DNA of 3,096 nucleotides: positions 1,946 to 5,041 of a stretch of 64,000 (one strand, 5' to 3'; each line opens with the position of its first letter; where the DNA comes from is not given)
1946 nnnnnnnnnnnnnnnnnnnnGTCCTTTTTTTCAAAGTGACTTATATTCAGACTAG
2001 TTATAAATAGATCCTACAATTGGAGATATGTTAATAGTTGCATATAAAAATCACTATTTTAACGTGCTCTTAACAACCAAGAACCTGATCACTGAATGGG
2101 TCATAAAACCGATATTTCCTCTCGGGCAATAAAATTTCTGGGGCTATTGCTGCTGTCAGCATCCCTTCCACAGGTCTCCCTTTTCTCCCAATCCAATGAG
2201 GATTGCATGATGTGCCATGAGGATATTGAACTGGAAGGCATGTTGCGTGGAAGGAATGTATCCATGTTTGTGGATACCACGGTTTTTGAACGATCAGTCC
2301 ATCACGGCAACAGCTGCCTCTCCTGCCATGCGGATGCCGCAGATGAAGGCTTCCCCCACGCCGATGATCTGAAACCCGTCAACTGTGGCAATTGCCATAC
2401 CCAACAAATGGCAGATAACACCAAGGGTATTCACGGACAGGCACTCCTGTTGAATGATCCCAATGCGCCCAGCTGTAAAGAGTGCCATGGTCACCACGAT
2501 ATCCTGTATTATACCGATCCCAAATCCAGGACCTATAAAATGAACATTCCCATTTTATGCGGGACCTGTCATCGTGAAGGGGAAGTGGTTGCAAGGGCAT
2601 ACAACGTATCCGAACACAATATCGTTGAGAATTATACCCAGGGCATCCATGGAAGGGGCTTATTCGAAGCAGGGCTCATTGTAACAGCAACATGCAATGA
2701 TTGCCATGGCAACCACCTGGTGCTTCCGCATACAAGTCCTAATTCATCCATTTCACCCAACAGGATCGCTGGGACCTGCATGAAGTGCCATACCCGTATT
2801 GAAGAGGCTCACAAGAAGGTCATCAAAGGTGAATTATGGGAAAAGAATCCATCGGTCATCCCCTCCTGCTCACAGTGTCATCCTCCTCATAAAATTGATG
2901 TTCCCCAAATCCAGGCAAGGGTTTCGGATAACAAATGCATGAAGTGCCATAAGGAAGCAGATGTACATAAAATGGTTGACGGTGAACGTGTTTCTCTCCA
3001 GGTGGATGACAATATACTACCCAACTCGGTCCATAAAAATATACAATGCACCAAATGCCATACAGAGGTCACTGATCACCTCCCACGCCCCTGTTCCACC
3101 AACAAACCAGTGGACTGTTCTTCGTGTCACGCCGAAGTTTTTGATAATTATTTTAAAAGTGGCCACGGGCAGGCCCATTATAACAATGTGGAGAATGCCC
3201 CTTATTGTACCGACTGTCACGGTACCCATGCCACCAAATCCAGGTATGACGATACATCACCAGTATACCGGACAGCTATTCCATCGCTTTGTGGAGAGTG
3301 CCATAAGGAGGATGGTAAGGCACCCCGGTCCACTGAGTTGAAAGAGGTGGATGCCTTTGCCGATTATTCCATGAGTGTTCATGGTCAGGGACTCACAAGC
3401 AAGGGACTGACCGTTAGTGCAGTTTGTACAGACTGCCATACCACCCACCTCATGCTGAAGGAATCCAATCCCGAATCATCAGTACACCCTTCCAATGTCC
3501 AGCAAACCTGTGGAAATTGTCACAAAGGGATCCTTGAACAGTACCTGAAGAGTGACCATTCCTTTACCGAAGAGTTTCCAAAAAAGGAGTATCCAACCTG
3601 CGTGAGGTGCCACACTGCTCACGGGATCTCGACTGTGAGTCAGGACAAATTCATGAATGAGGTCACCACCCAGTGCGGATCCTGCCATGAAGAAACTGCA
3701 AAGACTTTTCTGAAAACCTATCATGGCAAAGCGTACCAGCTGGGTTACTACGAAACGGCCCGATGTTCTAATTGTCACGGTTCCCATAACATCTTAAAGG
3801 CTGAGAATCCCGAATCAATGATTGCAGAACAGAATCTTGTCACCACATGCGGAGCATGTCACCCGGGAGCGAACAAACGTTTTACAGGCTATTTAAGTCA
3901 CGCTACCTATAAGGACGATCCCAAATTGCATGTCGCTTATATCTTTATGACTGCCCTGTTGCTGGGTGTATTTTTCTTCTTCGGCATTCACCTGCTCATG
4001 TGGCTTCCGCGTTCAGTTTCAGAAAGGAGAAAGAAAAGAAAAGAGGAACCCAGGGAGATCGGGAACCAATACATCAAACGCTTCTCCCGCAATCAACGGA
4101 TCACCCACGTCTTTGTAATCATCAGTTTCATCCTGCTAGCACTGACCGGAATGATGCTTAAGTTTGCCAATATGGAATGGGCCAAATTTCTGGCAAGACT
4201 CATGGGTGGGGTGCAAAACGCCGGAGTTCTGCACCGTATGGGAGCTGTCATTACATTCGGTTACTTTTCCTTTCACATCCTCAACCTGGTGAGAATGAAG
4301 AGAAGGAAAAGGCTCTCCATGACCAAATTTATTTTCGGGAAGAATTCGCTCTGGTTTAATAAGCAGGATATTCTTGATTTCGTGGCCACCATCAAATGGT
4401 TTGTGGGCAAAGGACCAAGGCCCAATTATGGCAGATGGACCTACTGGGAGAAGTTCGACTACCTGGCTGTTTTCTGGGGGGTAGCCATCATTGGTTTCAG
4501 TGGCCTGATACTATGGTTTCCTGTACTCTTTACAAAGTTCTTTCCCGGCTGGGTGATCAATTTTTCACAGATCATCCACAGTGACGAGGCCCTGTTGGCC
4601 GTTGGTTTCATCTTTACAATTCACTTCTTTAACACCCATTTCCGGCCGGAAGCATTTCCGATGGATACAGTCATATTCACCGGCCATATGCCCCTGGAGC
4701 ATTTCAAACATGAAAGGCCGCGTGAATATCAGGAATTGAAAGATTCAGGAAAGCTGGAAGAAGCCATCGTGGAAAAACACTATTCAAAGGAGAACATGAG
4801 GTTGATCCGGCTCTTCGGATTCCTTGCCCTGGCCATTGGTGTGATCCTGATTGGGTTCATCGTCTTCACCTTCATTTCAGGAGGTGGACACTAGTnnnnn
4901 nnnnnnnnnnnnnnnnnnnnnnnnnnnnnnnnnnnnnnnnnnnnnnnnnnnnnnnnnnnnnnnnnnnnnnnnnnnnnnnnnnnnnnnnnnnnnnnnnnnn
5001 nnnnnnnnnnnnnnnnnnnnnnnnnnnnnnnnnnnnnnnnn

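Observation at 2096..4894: Single 932-aa polypeptide: 19 c-type heme sites fused to a six-helix b-type-cytochrome-like membrane domain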

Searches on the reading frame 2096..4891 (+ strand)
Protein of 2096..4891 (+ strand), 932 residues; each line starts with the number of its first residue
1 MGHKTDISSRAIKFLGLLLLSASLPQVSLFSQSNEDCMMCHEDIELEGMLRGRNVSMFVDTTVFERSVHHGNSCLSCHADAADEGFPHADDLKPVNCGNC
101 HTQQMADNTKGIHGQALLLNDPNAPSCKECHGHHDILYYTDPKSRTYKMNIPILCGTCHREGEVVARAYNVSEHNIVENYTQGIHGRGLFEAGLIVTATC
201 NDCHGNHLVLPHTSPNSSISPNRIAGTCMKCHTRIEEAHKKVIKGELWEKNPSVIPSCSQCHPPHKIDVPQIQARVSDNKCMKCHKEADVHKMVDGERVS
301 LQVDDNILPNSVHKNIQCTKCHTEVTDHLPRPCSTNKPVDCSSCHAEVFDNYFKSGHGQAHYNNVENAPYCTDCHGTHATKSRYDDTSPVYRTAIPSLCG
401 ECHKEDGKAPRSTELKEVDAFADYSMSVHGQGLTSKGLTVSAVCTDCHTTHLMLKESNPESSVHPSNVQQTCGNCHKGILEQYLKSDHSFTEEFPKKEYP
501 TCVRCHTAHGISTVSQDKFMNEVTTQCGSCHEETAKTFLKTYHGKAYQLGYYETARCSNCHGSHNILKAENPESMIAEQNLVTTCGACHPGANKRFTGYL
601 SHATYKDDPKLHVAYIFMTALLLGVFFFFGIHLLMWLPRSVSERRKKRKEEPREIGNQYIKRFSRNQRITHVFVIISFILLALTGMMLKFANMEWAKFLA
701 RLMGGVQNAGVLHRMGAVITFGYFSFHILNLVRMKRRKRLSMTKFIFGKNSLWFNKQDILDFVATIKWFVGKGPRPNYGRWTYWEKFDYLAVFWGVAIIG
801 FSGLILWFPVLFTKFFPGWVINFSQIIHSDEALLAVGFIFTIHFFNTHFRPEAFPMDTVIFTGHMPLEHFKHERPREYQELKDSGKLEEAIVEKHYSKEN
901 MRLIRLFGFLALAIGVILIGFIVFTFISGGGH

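Call 4: search_protein_families(library=pfam, proteins=[window:2096-4891:+], max_evalue=0.1)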
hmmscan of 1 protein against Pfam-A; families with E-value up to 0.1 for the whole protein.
window:2096-4891:+ (932 aa): 5 families
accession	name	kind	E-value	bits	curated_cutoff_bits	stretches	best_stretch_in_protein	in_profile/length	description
PF14522.11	Cytochrome_C7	-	2.7e-25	88.4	24.8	9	338-404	13-67/67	Cytochrome c7 and related cytochrome c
PF09699.15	Paired_CXXCH_1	-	3e-21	75.3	20.6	4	257-288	8-39/41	Doubled CXXCH motif (Paired_CXXCH_1)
PF14537.11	Cytochrom_c3_2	-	2.2e-18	66.9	25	5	501-589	8-78/79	Cytochrome c3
PF01292.26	Ni_hydr_CYTB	-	7.2e-09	36.1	30.1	1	597-746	23-177/179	Prokaryotic cytochrome b561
PF22678.1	Cytochrom_c_NrfB-like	-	0.00061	20.7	27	1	399-477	1-66/89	Cytochrome c-type protein NrfB-like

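Call 5: search_protein_families(library=ncbifam, proteins=[window:2096-4891:+], max_evalue=0.1)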
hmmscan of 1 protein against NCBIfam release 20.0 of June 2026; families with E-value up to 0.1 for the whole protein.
window:2096-4891:+ (932 aa): 10 families
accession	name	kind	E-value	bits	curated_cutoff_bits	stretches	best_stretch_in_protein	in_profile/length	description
TIGR03508.1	decahem_SO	subfamily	9.7e-22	77.7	192.2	4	311-479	88-251/258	DmsE family decaheme c-type cytochrome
NF041028.1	decahem_GSU2203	exception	1.3e-13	50.9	325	3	276-430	65-208/317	GSU2203 family decaheme c-type cytochrome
NF007924.0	PRK10639.1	equivalog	1.7e-10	41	341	1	658-885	5-206/211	formate dehydrogenase cytochrome b556 subunit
TIGR04257.1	nanowire_3heme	domain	3.2e-09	36.8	40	2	538-592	15-61/75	c(7)-type cytochrome triheme domain-containing protein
NF008659.0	PRK11659.1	equivalog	5.6e-09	35.9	184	3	367-509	45-170/188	cytochrome c nitrite reductase pentaheme subunit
TIGR01583.1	formate-DH-gamm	equivalog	1.4e-08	35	115.85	1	660-881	2-201/204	formate dehydrogenase subunit gamma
NF007558.0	PRK10179.1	equivalog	5.9e-06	26.1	339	1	660-884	7-207/217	formate dehydrogenase-N subunit gamma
TIGR03146.1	cyt_nit_nrfB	equivalog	8.8e-06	26.1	166.6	1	368-507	11-142/145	cytochrome c nitrite reductase pentaheme subunit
TIGR01905.1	paired_CXXCH_1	subfamily_domain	0.0079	16.1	25.2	2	257-288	8-39/41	doubled CXXCH domain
TIGR02672.2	cas_csm6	equivalog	0.076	12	150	0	479-554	348-424/433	type III-A CRISPR-associated CARF protein Csm6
